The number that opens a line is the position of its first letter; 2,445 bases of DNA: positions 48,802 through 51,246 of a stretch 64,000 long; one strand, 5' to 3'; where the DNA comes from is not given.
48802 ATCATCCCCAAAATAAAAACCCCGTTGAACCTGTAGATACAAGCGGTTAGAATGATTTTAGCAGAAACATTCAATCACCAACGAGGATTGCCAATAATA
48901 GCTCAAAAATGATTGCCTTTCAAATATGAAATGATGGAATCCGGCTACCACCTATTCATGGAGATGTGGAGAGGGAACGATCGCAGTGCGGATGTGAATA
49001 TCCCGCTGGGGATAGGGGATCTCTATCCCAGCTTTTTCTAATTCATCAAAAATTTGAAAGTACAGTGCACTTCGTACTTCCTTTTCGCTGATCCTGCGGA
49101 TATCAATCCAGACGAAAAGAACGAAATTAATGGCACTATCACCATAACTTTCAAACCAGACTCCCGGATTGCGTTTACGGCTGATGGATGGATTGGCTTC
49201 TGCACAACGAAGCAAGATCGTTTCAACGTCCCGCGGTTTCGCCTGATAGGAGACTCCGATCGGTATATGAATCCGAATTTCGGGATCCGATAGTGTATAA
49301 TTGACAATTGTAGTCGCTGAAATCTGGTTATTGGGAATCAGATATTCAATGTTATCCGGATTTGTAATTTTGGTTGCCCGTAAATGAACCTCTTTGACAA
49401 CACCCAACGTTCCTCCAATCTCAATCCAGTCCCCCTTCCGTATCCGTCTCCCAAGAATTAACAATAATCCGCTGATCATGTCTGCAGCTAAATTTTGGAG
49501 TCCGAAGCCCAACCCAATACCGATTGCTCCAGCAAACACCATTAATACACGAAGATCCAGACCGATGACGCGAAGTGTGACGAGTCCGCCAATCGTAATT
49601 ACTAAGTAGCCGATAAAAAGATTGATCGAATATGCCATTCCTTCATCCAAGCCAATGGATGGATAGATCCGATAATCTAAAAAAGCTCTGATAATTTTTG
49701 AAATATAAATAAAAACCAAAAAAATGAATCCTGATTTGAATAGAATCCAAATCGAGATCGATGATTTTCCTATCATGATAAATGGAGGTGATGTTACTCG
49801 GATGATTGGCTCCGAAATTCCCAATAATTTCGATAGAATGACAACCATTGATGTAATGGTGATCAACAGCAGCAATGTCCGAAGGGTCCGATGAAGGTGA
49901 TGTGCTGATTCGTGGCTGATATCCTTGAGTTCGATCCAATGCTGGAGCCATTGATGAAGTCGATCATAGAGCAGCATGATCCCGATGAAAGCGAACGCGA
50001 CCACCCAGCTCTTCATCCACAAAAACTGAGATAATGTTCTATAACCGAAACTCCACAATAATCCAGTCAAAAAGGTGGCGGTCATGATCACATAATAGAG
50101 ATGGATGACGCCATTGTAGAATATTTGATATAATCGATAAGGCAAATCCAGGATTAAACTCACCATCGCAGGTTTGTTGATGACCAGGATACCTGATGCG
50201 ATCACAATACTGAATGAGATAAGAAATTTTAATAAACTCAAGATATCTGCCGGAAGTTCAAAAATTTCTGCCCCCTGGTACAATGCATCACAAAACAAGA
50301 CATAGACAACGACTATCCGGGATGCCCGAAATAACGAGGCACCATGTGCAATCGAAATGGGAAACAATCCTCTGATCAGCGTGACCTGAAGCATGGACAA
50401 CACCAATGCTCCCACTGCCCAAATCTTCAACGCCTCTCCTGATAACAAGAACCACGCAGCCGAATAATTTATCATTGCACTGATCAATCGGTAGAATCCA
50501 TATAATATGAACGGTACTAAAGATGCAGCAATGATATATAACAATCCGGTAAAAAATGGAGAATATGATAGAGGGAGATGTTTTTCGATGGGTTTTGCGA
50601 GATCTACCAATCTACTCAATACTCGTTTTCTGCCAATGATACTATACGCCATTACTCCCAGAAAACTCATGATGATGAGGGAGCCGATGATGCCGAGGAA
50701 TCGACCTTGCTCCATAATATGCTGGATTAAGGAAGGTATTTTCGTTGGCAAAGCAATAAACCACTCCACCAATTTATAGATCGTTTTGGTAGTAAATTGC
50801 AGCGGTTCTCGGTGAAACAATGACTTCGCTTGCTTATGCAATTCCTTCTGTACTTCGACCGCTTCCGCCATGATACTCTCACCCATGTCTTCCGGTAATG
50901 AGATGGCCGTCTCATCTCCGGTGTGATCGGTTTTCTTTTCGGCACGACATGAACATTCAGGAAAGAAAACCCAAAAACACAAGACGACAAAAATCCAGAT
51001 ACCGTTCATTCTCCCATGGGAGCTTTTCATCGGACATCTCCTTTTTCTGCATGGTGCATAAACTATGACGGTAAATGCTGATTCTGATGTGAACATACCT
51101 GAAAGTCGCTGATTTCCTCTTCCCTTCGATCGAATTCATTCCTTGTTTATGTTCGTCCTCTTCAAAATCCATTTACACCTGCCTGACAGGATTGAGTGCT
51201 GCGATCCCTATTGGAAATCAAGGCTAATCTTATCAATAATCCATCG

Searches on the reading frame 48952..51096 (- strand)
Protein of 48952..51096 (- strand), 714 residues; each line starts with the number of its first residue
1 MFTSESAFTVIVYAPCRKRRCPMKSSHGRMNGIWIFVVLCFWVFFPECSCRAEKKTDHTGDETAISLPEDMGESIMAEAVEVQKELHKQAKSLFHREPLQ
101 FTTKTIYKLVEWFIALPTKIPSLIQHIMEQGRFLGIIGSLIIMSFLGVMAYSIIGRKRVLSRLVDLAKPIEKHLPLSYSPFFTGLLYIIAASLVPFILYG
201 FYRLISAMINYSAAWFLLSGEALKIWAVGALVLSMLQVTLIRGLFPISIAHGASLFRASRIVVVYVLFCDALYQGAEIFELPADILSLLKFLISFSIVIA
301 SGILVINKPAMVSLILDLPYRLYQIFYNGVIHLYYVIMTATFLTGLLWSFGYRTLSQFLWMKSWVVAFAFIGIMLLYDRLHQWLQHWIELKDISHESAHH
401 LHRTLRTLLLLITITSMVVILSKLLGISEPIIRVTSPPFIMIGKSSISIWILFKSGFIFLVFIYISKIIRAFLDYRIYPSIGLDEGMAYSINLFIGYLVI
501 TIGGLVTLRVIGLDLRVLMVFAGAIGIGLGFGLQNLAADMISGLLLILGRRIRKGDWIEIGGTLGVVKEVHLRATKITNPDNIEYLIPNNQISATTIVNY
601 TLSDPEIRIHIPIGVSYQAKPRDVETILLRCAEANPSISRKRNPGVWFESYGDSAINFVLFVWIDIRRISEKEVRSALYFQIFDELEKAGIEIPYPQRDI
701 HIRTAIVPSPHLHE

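Call 9: search_protein_families(library=pfam, proteins=[window:48952-51096:-], max_evalue=0.001)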
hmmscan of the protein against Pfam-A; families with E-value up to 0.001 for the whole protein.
window:48952-51096:- (714 aa): 3 families
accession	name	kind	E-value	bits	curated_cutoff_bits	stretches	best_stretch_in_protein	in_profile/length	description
PF00924.24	MS_channel_2nd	-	3.7e-18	65.8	20.2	1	536-601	2-67/68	Mechanosensitive ion channel, beta-domain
PF21082.3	MS_channel_3rd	-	4e-12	46.8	21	1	611-693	3-88/88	Mechanosensitive ion channel MscS, C-terminal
PF21088.3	MS_channel_1st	-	0.0004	20.8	23.1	1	497-534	5-42/42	Mechanosensitive ion channel, transmembrane helices 2/3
